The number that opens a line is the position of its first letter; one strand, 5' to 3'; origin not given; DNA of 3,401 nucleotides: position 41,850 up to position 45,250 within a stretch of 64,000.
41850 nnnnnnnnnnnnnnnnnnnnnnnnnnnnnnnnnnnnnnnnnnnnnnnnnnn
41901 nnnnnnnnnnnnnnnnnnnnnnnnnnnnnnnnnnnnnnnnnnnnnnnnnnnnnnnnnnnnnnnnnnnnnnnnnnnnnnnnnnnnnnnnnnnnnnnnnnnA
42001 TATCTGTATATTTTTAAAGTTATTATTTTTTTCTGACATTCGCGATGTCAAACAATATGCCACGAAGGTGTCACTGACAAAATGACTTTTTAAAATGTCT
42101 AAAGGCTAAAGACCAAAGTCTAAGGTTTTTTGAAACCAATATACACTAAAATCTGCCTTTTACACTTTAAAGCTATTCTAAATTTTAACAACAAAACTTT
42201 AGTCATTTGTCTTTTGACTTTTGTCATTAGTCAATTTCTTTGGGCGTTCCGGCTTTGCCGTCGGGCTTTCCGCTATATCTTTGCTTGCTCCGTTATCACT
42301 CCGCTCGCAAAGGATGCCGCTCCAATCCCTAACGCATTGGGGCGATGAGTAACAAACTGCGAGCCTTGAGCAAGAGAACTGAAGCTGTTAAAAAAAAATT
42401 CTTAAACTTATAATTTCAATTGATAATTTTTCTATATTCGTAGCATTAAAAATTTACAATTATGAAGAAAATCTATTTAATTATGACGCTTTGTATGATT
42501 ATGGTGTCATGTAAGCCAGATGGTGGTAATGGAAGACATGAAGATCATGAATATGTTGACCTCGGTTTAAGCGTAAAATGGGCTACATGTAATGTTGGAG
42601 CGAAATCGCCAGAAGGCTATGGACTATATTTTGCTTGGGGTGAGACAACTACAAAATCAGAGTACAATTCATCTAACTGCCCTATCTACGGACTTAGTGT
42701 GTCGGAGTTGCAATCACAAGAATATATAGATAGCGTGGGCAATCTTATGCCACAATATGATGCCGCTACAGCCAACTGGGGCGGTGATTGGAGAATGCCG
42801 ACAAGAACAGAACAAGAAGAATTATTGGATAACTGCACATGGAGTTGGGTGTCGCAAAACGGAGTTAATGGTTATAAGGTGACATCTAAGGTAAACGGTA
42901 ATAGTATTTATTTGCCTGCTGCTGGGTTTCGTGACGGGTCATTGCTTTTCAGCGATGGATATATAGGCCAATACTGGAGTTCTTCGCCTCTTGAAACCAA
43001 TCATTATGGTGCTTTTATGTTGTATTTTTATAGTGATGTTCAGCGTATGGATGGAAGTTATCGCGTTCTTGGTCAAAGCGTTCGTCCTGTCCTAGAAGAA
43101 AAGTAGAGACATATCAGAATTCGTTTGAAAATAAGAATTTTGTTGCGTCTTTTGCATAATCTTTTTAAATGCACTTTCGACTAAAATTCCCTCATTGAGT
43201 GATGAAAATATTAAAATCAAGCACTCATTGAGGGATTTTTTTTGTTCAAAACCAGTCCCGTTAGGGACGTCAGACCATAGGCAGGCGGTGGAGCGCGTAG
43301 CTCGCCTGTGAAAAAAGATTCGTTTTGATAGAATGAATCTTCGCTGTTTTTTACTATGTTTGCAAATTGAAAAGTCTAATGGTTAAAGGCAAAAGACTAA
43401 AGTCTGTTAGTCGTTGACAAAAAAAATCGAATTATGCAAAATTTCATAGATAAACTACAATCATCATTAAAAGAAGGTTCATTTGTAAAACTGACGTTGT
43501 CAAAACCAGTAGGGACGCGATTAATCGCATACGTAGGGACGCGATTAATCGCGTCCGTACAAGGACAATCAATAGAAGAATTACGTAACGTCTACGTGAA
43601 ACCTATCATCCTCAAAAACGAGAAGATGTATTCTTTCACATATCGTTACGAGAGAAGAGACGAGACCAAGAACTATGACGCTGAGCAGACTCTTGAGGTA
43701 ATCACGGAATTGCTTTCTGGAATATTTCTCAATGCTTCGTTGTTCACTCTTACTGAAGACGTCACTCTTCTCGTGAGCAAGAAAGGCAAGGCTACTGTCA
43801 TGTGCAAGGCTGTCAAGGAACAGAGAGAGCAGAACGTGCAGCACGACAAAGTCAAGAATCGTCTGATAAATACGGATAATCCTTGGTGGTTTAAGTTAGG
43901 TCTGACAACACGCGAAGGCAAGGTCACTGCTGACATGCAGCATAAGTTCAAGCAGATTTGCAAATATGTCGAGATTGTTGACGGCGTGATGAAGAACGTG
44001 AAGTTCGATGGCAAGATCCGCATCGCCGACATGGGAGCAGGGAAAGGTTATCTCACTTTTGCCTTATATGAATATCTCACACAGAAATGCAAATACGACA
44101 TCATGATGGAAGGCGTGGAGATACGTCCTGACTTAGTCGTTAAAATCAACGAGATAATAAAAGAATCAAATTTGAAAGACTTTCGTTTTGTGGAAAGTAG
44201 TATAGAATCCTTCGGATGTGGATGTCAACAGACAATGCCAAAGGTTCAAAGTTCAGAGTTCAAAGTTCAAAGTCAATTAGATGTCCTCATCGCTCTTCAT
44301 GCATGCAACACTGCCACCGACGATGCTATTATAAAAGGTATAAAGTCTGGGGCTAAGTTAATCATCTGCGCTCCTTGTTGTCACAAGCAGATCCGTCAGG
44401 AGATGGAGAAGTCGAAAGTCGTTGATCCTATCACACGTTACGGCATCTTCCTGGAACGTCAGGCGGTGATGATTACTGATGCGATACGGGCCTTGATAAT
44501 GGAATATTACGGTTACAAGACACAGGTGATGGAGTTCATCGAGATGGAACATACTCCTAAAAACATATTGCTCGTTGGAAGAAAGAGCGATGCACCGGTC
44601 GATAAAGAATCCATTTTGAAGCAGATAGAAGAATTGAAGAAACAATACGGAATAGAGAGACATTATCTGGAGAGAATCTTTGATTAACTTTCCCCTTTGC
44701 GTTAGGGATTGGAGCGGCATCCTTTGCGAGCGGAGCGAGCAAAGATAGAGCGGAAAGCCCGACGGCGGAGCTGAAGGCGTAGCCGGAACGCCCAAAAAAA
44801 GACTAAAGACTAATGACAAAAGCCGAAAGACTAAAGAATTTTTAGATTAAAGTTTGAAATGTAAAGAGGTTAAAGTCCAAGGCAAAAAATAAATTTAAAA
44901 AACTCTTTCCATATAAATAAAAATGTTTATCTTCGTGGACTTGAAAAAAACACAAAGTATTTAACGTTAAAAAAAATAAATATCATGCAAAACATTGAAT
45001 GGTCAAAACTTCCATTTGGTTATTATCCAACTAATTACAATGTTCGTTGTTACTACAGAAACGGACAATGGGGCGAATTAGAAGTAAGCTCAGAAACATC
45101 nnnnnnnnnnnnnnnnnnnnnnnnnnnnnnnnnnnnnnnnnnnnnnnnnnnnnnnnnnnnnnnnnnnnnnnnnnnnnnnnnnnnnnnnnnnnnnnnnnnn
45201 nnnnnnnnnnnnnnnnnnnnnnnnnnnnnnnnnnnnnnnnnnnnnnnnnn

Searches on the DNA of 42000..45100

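Call 49: search_rna_families(source=window, start=42000, end=45100, threshold=evalue, max_evalue=0.1, show_alignments=2)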
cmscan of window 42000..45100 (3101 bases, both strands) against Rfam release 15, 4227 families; matches with E-value up to 0.1: 2.
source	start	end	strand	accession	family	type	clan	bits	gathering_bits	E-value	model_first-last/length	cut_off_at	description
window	42255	42348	-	RF01705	Flavo-1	Gene; sRNA;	-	44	42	1.8e-07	1-76/76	no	Flavo-1 RNA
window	44694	44768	+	RF01705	Flavo-1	Gene; sRNA;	-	41.5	42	8.7e-07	1-76/76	no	Flavo-1 RNA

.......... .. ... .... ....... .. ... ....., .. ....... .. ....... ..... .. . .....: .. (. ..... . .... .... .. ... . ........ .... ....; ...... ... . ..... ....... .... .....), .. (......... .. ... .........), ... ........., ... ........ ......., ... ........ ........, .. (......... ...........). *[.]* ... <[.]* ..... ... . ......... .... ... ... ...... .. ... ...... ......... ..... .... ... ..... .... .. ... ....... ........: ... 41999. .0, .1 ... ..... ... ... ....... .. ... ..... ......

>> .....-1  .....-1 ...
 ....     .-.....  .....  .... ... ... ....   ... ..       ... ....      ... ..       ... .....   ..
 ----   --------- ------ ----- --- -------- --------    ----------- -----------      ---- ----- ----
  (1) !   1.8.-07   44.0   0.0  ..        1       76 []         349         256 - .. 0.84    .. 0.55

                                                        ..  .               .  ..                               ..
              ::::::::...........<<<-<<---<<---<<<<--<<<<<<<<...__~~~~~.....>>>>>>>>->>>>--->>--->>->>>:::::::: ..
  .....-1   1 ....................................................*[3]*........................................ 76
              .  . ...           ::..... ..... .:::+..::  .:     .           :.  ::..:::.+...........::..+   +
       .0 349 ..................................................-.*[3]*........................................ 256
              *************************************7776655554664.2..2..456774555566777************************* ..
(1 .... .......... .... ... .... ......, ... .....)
